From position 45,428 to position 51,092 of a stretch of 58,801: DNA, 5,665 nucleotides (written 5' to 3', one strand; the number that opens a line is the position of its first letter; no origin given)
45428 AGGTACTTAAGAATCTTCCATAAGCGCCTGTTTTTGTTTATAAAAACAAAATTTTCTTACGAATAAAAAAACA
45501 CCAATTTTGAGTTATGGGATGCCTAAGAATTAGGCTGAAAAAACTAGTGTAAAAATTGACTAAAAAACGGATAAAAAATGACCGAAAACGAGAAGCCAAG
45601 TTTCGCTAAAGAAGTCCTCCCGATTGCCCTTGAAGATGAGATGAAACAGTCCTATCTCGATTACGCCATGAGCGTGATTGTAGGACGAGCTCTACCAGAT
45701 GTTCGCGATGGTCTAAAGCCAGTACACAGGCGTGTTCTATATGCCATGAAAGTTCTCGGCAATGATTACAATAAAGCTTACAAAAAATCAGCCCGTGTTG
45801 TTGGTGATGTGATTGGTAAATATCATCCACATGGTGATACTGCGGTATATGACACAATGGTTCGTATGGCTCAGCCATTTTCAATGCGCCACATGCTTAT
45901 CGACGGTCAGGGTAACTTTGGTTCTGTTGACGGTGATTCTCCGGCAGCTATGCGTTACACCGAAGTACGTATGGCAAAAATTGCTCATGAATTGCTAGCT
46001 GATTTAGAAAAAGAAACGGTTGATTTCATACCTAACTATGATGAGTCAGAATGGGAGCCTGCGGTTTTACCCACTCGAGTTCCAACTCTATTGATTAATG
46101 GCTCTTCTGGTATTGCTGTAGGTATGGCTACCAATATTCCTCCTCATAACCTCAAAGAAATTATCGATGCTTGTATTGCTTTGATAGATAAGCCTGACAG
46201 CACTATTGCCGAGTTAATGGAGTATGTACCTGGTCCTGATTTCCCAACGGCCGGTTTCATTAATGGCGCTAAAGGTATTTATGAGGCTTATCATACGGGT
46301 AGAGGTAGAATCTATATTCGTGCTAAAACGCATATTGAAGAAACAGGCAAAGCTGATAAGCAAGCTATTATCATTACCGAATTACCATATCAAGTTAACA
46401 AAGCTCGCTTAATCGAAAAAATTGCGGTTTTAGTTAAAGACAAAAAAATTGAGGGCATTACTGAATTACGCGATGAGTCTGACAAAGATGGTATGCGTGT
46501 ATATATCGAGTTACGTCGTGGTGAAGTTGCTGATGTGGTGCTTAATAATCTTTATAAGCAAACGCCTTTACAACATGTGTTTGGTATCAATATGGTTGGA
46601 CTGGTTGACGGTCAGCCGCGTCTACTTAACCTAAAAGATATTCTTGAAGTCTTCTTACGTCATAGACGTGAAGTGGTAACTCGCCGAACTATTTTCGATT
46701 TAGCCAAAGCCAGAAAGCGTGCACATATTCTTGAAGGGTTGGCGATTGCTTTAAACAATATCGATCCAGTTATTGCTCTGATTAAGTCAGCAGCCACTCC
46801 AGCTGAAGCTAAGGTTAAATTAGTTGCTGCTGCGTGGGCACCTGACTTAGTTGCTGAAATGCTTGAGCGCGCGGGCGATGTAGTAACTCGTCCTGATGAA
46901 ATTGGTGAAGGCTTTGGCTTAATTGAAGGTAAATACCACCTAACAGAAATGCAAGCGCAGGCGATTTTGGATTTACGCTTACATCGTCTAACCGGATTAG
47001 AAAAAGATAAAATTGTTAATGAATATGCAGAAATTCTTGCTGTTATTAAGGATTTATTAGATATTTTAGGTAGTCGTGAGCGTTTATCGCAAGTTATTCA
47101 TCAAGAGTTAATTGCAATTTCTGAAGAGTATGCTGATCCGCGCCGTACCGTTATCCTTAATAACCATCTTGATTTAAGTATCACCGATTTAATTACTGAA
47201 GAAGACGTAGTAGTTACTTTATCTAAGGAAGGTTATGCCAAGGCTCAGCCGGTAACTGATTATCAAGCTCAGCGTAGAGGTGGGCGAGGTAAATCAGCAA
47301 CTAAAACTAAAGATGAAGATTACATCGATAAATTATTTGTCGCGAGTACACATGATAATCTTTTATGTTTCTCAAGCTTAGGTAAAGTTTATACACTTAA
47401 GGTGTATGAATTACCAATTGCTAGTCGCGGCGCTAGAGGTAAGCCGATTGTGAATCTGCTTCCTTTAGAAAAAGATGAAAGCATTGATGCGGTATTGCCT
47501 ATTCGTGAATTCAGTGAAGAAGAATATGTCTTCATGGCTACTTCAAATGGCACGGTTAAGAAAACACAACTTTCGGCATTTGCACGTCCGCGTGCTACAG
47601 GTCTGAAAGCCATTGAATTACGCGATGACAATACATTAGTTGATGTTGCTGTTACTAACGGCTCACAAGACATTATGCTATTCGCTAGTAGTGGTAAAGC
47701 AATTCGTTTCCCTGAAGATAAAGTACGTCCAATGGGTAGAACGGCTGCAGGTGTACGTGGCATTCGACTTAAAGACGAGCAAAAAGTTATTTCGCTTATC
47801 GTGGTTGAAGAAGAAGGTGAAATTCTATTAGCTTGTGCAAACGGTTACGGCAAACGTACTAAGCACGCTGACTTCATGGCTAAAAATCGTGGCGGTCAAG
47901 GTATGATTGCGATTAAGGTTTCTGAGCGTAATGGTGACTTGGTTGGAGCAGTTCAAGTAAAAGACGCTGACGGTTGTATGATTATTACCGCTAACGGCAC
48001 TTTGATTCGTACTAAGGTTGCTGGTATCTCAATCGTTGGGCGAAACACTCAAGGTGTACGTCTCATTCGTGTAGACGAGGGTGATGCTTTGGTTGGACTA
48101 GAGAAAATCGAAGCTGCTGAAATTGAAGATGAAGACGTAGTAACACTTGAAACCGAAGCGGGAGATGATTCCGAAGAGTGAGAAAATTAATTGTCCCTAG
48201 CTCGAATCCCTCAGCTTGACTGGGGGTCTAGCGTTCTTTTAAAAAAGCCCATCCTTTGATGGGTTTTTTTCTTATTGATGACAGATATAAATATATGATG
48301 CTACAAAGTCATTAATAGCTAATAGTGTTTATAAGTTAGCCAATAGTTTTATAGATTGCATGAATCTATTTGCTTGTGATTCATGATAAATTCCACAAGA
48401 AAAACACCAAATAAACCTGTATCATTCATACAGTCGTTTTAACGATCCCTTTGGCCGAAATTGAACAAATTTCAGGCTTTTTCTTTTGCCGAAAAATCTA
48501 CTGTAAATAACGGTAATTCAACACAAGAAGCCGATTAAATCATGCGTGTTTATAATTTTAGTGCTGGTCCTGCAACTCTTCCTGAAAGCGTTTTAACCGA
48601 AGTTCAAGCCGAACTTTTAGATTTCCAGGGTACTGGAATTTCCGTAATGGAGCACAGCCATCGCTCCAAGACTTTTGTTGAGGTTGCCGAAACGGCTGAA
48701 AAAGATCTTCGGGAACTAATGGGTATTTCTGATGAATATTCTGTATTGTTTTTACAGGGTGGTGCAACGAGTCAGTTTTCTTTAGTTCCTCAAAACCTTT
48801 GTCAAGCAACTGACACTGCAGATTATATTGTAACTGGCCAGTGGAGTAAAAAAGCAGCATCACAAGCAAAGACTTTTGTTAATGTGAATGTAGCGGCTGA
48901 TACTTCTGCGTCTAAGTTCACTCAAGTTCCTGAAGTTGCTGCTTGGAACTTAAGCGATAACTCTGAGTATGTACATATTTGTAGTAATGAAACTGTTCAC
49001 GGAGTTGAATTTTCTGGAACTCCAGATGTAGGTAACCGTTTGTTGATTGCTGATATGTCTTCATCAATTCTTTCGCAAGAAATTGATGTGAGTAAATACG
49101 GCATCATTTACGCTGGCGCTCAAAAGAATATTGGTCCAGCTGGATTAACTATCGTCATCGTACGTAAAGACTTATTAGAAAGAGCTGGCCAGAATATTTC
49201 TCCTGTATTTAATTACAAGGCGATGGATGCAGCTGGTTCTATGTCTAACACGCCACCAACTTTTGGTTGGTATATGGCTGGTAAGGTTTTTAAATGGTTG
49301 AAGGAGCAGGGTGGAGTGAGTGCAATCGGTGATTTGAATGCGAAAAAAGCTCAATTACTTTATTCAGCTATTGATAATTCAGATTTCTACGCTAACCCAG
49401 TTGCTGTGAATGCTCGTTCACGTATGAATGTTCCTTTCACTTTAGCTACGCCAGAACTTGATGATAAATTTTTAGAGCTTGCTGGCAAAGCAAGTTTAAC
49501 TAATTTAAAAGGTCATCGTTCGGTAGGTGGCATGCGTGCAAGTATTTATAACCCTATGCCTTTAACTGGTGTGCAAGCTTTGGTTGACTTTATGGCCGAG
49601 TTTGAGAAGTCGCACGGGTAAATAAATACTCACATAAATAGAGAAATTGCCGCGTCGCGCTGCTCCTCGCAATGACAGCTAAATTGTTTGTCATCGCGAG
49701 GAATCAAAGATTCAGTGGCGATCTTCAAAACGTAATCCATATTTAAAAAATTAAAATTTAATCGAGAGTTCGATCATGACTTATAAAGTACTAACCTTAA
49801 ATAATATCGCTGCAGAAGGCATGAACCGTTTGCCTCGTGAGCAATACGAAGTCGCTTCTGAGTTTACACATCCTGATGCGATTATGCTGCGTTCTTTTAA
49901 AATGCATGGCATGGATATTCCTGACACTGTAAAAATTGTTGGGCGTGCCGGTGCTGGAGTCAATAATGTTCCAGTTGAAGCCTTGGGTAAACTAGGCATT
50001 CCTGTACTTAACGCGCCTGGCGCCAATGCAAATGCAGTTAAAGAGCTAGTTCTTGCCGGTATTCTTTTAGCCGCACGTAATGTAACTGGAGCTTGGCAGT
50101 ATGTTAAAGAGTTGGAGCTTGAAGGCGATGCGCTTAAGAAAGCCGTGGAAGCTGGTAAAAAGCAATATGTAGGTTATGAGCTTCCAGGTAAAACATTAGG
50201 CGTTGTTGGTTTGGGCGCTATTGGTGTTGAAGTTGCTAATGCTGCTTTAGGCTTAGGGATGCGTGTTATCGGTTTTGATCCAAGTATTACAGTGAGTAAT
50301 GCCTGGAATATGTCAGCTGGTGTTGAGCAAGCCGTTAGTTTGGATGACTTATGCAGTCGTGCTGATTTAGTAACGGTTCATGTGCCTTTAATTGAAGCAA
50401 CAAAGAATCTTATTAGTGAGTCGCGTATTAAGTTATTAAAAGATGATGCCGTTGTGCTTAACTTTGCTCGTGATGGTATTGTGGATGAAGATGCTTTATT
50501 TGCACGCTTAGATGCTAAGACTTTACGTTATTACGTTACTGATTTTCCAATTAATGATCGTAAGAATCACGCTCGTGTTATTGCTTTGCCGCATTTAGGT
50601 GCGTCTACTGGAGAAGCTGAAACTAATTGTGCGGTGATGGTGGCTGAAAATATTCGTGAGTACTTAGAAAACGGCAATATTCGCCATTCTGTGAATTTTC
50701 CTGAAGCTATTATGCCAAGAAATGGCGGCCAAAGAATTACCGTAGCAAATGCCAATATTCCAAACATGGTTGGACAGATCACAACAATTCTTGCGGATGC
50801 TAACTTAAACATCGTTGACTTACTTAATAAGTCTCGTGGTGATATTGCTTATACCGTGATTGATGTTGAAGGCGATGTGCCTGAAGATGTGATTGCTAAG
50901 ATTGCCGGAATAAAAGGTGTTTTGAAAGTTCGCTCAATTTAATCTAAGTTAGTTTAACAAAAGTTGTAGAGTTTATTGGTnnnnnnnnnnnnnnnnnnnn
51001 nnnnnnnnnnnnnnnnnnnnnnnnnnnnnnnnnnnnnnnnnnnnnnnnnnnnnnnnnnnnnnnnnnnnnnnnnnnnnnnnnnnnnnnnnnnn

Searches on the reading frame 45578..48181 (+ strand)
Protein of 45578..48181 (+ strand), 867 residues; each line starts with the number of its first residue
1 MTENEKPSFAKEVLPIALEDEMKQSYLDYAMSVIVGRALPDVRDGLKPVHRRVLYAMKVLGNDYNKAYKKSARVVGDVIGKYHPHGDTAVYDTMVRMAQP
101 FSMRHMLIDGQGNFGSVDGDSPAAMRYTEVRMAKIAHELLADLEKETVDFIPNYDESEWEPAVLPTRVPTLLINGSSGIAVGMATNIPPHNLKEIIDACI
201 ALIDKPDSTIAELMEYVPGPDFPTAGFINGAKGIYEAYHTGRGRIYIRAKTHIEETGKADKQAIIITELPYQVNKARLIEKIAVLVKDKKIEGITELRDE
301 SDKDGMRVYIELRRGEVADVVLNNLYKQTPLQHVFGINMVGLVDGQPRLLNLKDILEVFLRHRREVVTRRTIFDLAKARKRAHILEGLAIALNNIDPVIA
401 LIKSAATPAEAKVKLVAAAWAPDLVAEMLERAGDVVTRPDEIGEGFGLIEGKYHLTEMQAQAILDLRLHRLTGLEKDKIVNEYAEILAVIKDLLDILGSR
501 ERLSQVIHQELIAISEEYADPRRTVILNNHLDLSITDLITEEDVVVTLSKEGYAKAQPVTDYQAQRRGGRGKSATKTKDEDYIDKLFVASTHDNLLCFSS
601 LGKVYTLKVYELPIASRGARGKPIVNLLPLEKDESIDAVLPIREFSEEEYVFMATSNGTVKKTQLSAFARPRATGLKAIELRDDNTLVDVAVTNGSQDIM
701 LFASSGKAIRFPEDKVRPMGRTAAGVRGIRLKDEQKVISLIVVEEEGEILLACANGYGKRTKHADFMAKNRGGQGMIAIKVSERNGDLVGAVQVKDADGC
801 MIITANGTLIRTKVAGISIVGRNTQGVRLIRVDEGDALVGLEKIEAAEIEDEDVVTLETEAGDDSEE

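Call 25: search_protein_families(library=pfam, proteins=[window:45578-48181:+], max_evalue=0.00001)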
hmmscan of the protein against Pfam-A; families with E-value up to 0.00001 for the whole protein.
window:45578-48181:+ (867 aa): 2 families
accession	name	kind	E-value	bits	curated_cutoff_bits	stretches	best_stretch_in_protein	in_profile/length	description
PF00521.26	DNA_topoisoIV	-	5.3e-163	543.3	31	1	37-511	1-431/432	DNA gyrase/topoisomerase IV, subunit A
PF03989.18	DNA_gyraseA_C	-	8.8e-69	227.2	27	6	697-743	1-47/48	DNA gyrase C-terminal domain, beta-propeller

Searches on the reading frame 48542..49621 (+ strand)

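Call 25: search_protein_families(library=pfam, proteins=[window:48542-49621:+], max_evalue=0.00001)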
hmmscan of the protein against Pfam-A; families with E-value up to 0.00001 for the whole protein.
window:48542-49621:+ (359 aa): 1 family
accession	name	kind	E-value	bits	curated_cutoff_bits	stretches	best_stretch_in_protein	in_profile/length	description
PF00266.25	Aminotran_5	-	6.7e-54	183.7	21.5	1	3-347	1-371/371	Aminotransferase class-V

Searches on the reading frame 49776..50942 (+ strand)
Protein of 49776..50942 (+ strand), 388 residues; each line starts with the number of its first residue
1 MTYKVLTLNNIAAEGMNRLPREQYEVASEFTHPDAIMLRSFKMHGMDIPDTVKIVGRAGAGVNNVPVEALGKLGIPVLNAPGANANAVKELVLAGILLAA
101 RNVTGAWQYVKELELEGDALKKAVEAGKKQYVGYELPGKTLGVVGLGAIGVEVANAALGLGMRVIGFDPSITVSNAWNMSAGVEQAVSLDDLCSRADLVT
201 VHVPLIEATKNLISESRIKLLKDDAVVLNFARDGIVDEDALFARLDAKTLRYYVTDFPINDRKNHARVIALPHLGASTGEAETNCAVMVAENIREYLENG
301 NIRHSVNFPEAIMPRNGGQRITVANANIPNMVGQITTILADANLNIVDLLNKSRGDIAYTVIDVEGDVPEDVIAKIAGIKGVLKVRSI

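Call 44: search_protein_families(library=pfam, proteins=[window:49776-50942:+], max_evalue=0.00001)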
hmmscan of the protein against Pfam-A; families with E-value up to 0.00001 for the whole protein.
window:49776-50942:+ (388 aa): 2 families
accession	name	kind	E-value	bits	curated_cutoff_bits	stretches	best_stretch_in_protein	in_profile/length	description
PF02826.25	2-Hacid_dh_C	-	1.4e-36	126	25.1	1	96-275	4-178/178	D-isomer specific 2-hydroxyacid dehydrogenase, NAD binding domain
PF00389.36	2-Hacid_dh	-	1.4e-18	67.4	24.6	1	25-307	32-134/134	D-isomer specific 2-hydroxyacid dehydrogenase, catalytic domain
